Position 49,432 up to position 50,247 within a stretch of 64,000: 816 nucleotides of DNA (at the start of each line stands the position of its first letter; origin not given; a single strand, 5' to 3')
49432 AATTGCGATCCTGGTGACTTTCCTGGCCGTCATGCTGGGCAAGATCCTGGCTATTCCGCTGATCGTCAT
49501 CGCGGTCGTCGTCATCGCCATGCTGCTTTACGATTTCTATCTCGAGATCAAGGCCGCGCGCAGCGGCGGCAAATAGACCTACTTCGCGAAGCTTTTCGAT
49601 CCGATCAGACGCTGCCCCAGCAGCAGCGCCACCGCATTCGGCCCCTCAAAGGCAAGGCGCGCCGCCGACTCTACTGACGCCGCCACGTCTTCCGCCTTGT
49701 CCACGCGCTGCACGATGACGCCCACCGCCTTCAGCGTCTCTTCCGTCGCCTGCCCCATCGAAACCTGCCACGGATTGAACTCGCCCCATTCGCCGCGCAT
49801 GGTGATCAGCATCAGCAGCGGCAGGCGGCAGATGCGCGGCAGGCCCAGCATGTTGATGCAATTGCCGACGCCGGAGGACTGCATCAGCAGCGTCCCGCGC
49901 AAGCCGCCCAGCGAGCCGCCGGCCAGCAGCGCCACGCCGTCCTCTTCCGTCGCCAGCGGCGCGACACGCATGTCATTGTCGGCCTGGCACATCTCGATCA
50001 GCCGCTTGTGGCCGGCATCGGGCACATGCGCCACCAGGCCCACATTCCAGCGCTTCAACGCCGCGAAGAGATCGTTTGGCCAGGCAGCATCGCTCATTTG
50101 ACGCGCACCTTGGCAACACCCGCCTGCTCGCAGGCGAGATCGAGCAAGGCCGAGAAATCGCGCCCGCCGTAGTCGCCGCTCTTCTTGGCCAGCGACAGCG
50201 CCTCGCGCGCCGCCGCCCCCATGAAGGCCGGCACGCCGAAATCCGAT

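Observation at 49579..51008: YihU-type (GRT motif) sulfolactaldehyde reductase coupled to a sulfopyruvate decarboxylase-like subunit, outside any sulfoglycolysis cluster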

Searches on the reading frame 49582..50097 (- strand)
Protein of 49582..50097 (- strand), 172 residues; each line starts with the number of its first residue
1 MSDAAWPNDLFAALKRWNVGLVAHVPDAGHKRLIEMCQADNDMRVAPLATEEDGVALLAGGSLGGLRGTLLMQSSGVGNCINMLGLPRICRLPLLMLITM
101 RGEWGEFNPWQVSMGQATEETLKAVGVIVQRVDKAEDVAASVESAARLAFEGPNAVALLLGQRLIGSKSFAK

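Call 5: search_protein_families(library=ncbifam, proteins=[window:49582-50097:-], max_evalue=0.00001)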
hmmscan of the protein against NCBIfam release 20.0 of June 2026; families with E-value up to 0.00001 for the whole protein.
window:49582-50097:- (172 aa): 2 families
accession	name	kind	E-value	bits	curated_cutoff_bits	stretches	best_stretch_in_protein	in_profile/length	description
TIGR03845.1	sulfopyru_alph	equivalog_domain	1.3e-32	112.9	147.95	1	10-161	4-156/160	sulfopyruvate decarboxylase subunit alpha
TIGR03297.1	Ppyr-DeCO2ase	equivalog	3.6e-17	62.4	312.5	1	19-165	2-155/360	phosphonopyruvate decarboxylase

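Call 6: search_protein_families(library=pfam, proteins=[window:49582-50097:-], max_evalue=0.00001)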
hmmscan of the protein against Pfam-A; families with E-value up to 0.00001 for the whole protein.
window:49582-50097:- (172 aa): 0 families

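Call 9: find_homologous_proteins(query=window:49582-50097:-, max_evalue=0.00001)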
Query window:49582-50097:- (172 aa): 8000 proteins with E <= 0.00001 among 8000 candidates; the best 120 are listed.
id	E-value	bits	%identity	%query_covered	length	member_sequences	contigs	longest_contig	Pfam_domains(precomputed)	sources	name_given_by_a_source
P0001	1.4e-101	355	94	100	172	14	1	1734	-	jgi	jgi:sulfopyruvate decarboxylase alpha subunit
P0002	6.2e-101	353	93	100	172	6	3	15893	-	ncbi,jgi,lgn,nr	ncbi:MAG: hypothetical protein K0S54_1410 [Alphaproteobacteria bacterium]|jgi:sulfopyruvate decarbox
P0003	2.9e-97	341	90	100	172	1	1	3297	-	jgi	jgi:sulfopyruvate decarboxylase alpha subunit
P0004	1.1e-96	339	88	100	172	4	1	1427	-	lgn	-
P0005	1.2e-96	339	89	100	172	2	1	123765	-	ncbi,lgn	-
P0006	2.1e-96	338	87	100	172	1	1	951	-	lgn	-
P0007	2.1e-96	338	87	100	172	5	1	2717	-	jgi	-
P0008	6.6e-95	333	87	100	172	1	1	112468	-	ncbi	ncbi:MAG: phosphonopyruvate decarboxylase [Reyranellaceae bacterium]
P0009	1.1e-94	333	85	100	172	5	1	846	-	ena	-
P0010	5.5e-94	330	87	99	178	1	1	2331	-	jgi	-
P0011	8.6e-94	330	88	99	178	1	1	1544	-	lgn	-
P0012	5.9e-93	327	88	99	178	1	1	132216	-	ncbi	-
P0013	3.7e-92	324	88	99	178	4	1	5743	-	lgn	-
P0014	7.0e-92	323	86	99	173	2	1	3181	-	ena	-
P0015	8.6e-92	323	86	99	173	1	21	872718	-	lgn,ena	-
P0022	8.8e-75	268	71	97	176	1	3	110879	-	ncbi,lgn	-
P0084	2.7e-62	227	63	97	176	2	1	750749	PF02776.24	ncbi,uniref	ncbi:thiamine pyrophosphate-binding protein [Roseomonas sp. CAU 1739]|uniref:thiamine pyrophosphate-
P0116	7.6e-62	226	65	96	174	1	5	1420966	PF01855.25,PF02776.24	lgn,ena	-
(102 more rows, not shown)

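Call 10: find_encoding_contigs(protein=P0084, flank=10000, max_places=2)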
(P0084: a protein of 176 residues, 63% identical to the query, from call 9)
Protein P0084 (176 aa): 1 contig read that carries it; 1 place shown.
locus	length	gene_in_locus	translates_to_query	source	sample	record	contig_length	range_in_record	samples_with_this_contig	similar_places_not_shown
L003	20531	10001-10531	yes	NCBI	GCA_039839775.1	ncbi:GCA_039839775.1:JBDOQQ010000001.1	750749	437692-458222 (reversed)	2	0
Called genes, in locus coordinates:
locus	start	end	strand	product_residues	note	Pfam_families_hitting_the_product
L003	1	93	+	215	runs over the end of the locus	PF00702:Hydrolase, PF12710:HAD, PF13419:HAD_2, PF13242:Hydrolase_like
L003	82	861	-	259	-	PF11306:DUF3108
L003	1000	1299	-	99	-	-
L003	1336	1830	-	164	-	PF07589:PEP_exosort_dom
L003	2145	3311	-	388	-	PF02771:Acyl-CoA_dh_N, PF02770:Acyl-CoA_dh_M, PF00441:Acyl-CoA_dh_1, PF08028:Acyl-CoA_dh_2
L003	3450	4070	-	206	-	-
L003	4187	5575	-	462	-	PF01546:Peptidase_M20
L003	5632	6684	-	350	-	PF01758:SBF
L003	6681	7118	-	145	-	PF00462:Glutaredoxin (faint), PF03960:ArsC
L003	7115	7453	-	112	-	PF12840:HTH_20, PF12802:MarR_2 (weak)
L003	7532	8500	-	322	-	PF00389:2-Hacid_dh, PF02826:2-Hacid_dh_C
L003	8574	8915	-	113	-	-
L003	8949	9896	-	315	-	PF00126:HTH_1, PF03466:LysR_substrate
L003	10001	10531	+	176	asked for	PF02776:TPP_enzyme_N (weak)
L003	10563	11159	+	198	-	PF02775:TPP_enzyme_C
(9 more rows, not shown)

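Call 11: find_encoding_contigs(protein=P0116, flank=10000, max_places=2)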
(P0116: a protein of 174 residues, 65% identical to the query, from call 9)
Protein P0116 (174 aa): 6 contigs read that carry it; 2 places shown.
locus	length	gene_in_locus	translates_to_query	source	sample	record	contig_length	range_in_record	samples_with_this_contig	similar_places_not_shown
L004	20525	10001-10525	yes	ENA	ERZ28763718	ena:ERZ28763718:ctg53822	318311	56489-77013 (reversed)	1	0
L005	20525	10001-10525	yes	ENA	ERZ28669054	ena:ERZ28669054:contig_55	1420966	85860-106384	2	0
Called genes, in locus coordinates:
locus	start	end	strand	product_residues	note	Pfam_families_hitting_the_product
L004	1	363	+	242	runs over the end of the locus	PF08659:KR, PF00106:adh_short, PF13561:adh_short_C2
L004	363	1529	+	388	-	PF02771:Acyl-CoA_dh_N, PF02770:Acyl-CoA_dh_M, PF00441:Acyl-CoA_dh_1, PF08028:Acyl-CoA_dh_2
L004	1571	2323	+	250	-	PF00106:adh_short, PF08659:KR, PF13561:adh_short_C2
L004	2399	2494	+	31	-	-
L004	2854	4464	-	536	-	PF13191:AAA_16, PF13604:AAA_30, PF09848:SLFN-g3_helicase (weak), PF13245:AAA_19 (weak), PF13401:AAA_22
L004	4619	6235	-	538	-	PF03050:DDE_Tnp_IS66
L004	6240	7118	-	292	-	PF14236:DruA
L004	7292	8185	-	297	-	PF00211:Guanylate_cyc, PF16697:Yop-YscD_cpl (weak), PF00498:FHA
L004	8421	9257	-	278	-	PF01149:Fapy_DNA_glyco, PF06831:H2TH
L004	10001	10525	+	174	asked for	PF02776:TPP_enzyme_N (weak), PF01855:POR_N (weak)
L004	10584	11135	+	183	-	PF02775:TPP_enzyme_C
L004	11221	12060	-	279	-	PF02668:TauD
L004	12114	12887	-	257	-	PF00106:adh_short, PF08659:KR, PF13561:adh_short_C2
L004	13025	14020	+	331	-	PF08450:SGL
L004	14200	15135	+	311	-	PF00682:HMGL-like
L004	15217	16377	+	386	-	PF02515:CoA_transf_3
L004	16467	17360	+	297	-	PF02668:TauD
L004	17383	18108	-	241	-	PF05175:MTS, PF06325:PrmA, PF13649:Methyltransf_25 (weak)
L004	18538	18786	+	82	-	PF13495:Phage_int_SAM_4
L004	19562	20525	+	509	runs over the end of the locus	PF00501:AMP-binding, PF13193:AMP-binding_C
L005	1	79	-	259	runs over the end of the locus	PF01695:IstB_IS21, PF00004:AAA (weak)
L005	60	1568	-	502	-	PF00665:rve (faint), PF22483:Mu-transpos_C_2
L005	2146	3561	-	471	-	-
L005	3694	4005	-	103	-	-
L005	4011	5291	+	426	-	PF07592:DDE_Tnp_ISAZ013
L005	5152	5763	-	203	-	-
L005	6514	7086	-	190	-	PF00437:T2SSE (faint), PF13604:AAA_30, PF13191:AAA_16, PF13245:AAA_19 (weak), PF13401:AAA_22, PF09848:SLFN-g3_helicase (weak)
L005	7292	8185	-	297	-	PF00211:Guanylate_cyc, PF16697:Yop-YscD_cpl (weak), PF00498:FHA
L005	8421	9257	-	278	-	PF01149:Fapy_DNA_glyco, PF06831:H2TH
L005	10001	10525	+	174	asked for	PF02776:TPP_enzyme_N (weak), PF01855:POR_N (weak)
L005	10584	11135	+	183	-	PF02775:TPP_enzyme_C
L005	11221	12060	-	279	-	PF02668:TauD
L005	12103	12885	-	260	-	PF00106:adh_short, PF08659:KR, PF23441:SDR (weak), PF13561:adh_short_C2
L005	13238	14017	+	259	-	PF08450:SGL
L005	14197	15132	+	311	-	PF00682:HMGL-like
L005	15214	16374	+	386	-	PF02515:CoA_transf_3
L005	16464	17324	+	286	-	PF02668:TauD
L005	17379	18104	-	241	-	PF05175:MTS, PF06325:PrmA, PF13649:Methyltransf_25 (weak)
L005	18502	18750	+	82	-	PF13495:Phage_int_SAM_4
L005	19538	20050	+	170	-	PF00501:AMP-binding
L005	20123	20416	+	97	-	-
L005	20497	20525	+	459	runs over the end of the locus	PF00078:RVT_1, PF08388:GIIM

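Call 12: find_encoding_contigs(protein=P0022, flank=10000, max_places=2)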
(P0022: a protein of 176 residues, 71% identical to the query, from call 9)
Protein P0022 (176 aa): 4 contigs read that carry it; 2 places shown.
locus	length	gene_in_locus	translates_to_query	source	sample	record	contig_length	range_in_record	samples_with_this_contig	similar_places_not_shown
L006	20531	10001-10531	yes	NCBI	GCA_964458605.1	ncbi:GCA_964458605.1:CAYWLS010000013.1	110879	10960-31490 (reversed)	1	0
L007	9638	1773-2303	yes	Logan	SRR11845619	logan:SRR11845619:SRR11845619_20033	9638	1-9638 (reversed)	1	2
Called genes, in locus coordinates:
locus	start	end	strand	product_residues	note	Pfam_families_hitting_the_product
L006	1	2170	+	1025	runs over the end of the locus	PF12705:PDDEXK_1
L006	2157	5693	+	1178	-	PF00580:UvrD-helicase, PF13245:AAA_19 (faint), PF13361:UvrD_C, PF13538:UvrD_C_2 (faint), PF12705:PDDEXK_1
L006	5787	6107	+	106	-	PF00085:Thioredoxin, PF13098:Thioredoxin_2, PF13905:Thioredoxin_8 (faint)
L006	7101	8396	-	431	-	PF02875:Mur_ligase_C (faint), PF08245:Mur_ligase_M, PF27239:FOL3_C (weak)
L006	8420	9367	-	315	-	PF17848:Zn_ribbon_ACC (weak), PF01039:Carboxyl_trans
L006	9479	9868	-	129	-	PF01124:MAPEG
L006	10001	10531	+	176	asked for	-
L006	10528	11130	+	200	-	PF02775:TPP_enzyme_C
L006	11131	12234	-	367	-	PF00890:FAD_binding_2 (weak), PF01494:FAD_binding_3, PF03486:HI0933_like (weak), PF04820:Trp_halogenase (faint), PF07992:Pyr_redox_2 (weak), PF12831:FAD_oxidored (weak)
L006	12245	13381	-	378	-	PF00195:Chal_sti_synt_N, PF08392:FAE1_CUT1_RppA, PF02797:Chal_sti_synt_C, PF08541:ACP_syn_III_C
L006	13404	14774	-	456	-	PF00202:Aminotran_3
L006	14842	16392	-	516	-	-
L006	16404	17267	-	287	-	PF04784:DUF547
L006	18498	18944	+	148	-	-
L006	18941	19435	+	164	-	PF00565:SNase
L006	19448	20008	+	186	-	-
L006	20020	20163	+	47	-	-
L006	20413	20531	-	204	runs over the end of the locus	-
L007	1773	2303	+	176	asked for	-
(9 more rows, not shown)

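Call 13: find_encoding_contigs(protein=P0015, flank=10000, max_places=2)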
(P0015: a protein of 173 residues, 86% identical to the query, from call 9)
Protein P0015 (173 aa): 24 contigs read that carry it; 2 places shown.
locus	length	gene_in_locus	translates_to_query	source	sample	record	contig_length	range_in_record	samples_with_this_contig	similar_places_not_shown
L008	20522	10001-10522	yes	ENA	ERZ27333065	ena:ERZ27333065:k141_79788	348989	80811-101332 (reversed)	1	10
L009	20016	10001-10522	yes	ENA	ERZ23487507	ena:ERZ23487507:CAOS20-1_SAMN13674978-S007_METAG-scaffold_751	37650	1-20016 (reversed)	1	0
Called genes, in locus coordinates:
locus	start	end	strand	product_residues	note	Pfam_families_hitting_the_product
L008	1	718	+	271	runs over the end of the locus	PF02311:AraC_binding (weak), PF00165:HTH_AraC (weak), PF12833:HTH_18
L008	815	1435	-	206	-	PF02798:GST_N, PF13417:GST_N_3, PF13409:GST_N_2, PF13410:GST_C_2 (weak)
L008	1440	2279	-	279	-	-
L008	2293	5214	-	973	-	PF02739:5_3_exonuc_N, PF01367:5_3_exonuc, PF01612:DNA_pol_A_exo1, PF00476:DNA_pol_A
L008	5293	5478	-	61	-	PF10276:zf-CHCC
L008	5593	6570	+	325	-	PF00005:ABC_tran, PF13304:AAA_21 (faint)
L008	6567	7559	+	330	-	PF00561:Abhydrolase_1 (weak), PF12146:Hydrolase_4, PF12697:Abhydrolase_6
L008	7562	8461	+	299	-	PF01728:FtsJ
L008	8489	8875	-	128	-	PF01124:MAPEG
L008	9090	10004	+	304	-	PF02826:2-Hacid_dh_C, PF03446:NAD_binding_2, PF03721:UDPG_MGDP_dh_N (faint), PF03807:F420_oxidored (weak), PF14833:NAD_binding_11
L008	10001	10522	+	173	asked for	-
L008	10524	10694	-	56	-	-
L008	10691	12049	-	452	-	PF01425:Amidase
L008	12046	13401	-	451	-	PF06808:DctM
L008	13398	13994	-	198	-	PF04290:DctQ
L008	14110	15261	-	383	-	PF03480:DctP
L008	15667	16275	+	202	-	PF02775:TPP_enzyme_C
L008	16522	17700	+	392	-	-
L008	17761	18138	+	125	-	-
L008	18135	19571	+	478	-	-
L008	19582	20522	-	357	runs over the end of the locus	PF01636:APH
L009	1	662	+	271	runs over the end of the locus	PF02311:AraC_binding (weak), PF00165:HTH_AraC (weak), PF12833:HTH_18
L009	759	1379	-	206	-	PF02798:GST_N, PF13417:GST_N_3, PF13409:GST_N_2, PF13410:GST_C_2 (weak)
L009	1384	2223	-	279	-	-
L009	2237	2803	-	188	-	PF00476:DNA_pol_A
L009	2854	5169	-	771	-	-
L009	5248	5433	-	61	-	PF10276:zf-CHCC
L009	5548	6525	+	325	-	PF00005:ABC_tran, PF13304:AAA_21 (faint)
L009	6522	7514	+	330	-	PF00561:Abhydrolase_1 (weak), PF12146:Hydrolase_4, PF12697:Abhydrolase_6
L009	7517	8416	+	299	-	PF01728:FtsJ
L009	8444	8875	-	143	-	PF01124:MAPEG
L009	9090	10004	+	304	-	PF02826:2-Hacid_dh_C, PF03446:NAD_binding_2, PF03721:UDPG_MGDP_dh_N (faint), PF03807:F420_oxidored (weak), PF14833:NAD_binding_11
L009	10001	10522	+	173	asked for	-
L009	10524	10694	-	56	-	-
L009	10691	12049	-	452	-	PF01425:Amidase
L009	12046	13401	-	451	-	PF06808:DctM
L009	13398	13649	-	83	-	-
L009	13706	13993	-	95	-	-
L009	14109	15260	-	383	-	PF03480:DctP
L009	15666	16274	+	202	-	PF02775:TPP_enzyme_C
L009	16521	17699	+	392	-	-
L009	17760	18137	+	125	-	-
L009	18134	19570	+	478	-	-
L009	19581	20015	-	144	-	?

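Call 14: find_encoding_contigs(protein=P0008, flank=10000, max_places=2)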
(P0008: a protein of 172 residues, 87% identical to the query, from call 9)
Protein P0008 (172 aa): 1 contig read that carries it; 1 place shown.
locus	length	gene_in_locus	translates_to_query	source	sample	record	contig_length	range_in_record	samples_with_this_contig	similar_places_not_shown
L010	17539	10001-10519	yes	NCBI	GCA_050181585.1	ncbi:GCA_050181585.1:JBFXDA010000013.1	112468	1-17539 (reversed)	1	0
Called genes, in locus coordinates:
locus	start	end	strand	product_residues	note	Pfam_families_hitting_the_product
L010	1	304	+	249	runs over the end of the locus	PF00561:Abhydrolase_1, PF12697:Abhydrolase_6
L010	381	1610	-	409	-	PF07690:MFS_1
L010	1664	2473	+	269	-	PF02311:AraC_binding (weak), PF00165:HTH_AraC (weak), PF12833:HTH_18, PF00165:HTH_AraC (weak)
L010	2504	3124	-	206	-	PF02798:GST_N, PF13417:GST_N_3, PF13409:GST_N_2, PF00043:GST_C (weak)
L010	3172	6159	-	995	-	PF02739:5_3_exonuc_N, PF01367:5_3_exonuc, PF01612:DNA_pol_A_exo1, PF00476:DNA_pol_A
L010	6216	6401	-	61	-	PF10276:zf-CHCC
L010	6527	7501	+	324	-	PF00005:ABC_tran, PF13304:AAA_21 (weak)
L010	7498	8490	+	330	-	PF00561:Abhydrolase_1, PF12146:Hydrolase_4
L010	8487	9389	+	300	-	PF01728:FtsJ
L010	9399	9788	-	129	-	PF01124:MAPEG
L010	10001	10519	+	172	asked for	-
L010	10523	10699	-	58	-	-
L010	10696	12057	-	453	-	PF01425:Amidase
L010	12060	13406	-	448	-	PF06808:DctM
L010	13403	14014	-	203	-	PF04290:DctQ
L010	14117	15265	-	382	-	PF03480:DctP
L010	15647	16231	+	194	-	PF02775:TPP_enzyme_C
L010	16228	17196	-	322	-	PF00795:CN_hydrolase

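Call 16: search_solved_structures(query=window:49582-50097:-, max_evalue=0.01, show_alignments=1)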
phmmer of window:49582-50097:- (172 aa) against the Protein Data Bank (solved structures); distinct sequences matched with E-value up to 0.01: 3.
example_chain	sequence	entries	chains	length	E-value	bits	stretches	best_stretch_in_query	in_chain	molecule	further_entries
9u8r_A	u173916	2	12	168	2.8e-09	40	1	13-162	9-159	Thiamine pyrophosphate enzyme N-terminal TPP-binding domain-containing protein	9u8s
9u8q_A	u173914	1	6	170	2.9e-09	40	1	12-162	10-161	Thiamine pyrophosphate enzyme N-terminal TPP-binding domain-containing protein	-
9iz3_A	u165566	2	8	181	7.6e-09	38.6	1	29-146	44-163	Putative phosphonopyruvate decarboxylase alpha subunit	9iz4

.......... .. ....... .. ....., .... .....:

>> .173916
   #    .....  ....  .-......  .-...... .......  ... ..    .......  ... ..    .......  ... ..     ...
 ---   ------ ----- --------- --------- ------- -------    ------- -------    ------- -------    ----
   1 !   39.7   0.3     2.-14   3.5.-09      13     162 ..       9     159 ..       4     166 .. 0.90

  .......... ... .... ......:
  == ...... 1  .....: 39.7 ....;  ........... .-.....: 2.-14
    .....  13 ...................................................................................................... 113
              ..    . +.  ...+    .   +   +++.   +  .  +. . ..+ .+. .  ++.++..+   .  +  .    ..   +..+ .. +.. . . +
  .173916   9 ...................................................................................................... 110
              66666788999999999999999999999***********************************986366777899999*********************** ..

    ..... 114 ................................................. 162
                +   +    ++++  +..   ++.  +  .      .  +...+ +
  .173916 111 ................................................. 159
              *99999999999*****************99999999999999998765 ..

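Call 41: search_dna_similar(query=window:49582-50097:-, collection=plasmids, mode=protein, max_rows=30, max_evalue=1e-10)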
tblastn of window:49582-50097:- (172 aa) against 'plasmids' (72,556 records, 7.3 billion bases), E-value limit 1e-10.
Records with a match: 54; places in all: 55; records where one place covers at least 80% of the query: 54.
Best place of each record, by identity: <60% 54.
By first word of the organism name: Ralstonia 18; Sphingobium 10; Bradyrhizobium 7; Methylobacterium 4; Shinella 2; Deinococcus 2; Mesorhizobium 2; Cupriavidus 2; Haematobacter 1; Paracoccus 1; and 5 more.
By predicted mobility (MOB-suite, as given by PLSDB): mobilizable 26; non-mobilizable 25; conjugative 3.
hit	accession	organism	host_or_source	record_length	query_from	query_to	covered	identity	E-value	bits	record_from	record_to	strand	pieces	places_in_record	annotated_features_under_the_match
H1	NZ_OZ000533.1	Shinella sp. WSC3-e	-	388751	6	172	97%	59.9%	1e-43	160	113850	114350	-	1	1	thiamine pyrophosphate-binding protein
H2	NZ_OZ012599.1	Shinella sp. WSD5-1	-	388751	6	172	97%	59.9%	1e-43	160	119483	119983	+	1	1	thiamine pyrophosphate-binding protein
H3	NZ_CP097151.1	Deinococcus sp. QL22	-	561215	5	172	98%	58.3%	1e-46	169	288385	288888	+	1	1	thiamine pyrophosphate-binding protein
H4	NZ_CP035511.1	Haematobacter massiliensis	single cell,human skin swab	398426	6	172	97%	58.1%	6e-42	155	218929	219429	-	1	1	thiamine pyrophosphate-binding protein | thiamine pyrophosphate-dependent enzyme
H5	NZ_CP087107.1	Methylobacterium sp. NMS14P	Coffea arabica,Pure culture,root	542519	2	172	99%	56.7%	5e-40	150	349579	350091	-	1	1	thiamine pyrophosphate-binding protein | thiamine pyrophosphate-dependent enzyme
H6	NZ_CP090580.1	Methylobacterium radiotolerans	Pure isolate,Urban soil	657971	4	172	98%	56.8%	2e-39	148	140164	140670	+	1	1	thiamine pyrophosphate-binding protein | thiamine pyrophosphate-dependent enzyme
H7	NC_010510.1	Methylobacterium radiotolerans JCM 2831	-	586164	4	172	98%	56.8%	3e-39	148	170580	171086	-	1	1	thiamine pyrophosphate-binding protein | thiamine pyrophosphate-dependent enzyme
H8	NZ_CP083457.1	Deinococcus taeanensis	whole organism,coastal dune soil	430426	5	170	97%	56.6%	3e-44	162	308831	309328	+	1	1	thiamine pyrophosphate-binding protein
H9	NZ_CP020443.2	Paracoccus yeei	Homo sapiens,Urine suprapubic aspirate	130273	6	172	97%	55.1%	3e-37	142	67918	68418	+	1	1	thiamine pyrophosphate-binding protein | thiamine pyrophosphate-dependent enzyme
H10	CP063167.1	Variovorax paradoxus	-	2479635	1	172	100%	53.5%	2e-41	154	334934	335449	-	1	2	phosphonopyruvate decarboxylase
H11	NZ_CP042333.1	Bosea sp. F3-2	soybean,soil sample,rhizosphere soil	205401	2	172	99%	53.2%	4e-40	150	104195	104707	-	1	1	thiamine pyrophosphate-binding protein | thiamine pyrophosphate-dependent enzyme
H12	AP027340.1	Sphingobium sp. TomTYG73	-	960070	2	172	99%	53.2%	2e-39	148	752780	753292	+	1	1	hypothetical protein | aldehyde dehydrogenase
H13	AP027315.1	Sphingobium sp. TomMM15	-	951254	2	172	99%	52.6%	5e-39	147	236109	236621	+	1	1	hypothetical protein | aldehyde dehydrogenase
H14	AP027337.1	Sphingobium sp. TomTYG72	-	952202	2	172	99%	52.0%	3e-39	148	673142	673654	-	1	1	hypothetical protein | aldehyde dehydrogenase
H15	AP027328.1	Sphingobium sp. TomTYG64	-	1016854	2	172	99%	52.0%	5e-39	147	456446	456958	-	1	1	hypothetical protein | aldehyde dehydrogenase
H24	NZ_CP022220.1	Bradyrhizobium guangxiense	peanut,cell culture,roots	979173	4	170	97%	51.5%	3e-32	127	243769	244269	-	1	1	phosphonopyruvate decarboxylase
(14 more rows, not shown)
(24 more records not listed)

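Call 45: get_annotated_region(hit=H12, flank=10000)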
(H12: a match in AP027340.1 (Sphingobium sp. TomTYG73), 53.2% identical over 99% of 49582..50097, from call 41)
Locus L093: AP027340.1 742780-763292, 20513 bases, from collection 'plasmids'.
description: Sphingobium sp. TomTYG73 plasmid pTomTYG73a DNA, complete genome
organism: Sphingobium sp. TomTYG73 (NCBI taxid 3028891)
taxonomy: Bacteria; Pseudomonadota; Alphaproteobacteria; Sphingomonadales; Sphingomonadaceae; Sphingobium; Sphingobium sp. TomTYG73
host: -; source: -; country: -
typing (MOB-suite, as given by PLSDB): non-mobilizable
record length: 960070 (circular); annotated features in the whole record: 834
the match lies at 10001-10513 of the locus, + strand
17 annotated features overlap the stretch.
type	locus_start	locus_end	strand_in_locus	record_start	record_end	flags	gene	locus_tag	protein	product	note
CDS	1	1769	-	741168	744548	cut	-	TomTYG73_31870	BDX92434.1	hypothetical protein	-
CDS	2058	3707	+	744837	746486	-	-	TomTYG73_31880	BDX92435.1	endo-1,4-beta-xylanase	-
CDS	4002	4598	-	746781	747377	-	-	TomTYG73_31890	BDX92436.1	hypothetical protein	-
CDS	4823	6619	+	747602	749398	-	-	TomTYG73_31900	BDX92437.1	23S rRNA methyltransferase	-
CDS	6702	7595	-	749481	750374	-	-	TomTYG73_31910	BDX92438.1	GntR family transcriptional regulator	-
CDS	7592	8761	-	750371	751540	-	-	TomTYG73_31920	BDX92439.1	alpha-hydroxy-acid oxidizing enzyme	-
CDS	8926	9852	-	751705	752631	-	-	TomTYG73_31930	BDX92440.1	transcriptional regulator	-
CDS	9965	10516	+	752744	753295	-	-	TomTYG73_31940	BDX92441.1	hypothetical protein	-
CDS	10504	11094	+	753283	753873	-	-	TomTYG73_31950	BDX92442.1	aldehyde dehydrogenase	-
CDS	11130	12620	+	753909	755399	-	-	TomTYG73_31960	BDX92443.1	aldehyde dehydrogenase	-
CDS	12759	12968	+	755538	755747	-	-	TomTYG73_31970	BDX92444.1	hypothetical protein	-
CDS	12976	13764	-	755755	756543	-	-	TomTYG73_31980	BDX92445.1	acyl-CoA dehydrogenase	-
CDS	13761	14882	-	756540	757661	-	-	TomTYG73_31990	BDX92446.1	CoA transferase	-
CDS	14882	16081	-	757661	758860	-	-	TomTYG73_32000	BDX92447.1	acyl-CoA dehydrogenase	-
CDS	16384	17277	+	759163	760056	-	-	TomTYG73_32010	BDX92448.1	LysR family transcriptional regulator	-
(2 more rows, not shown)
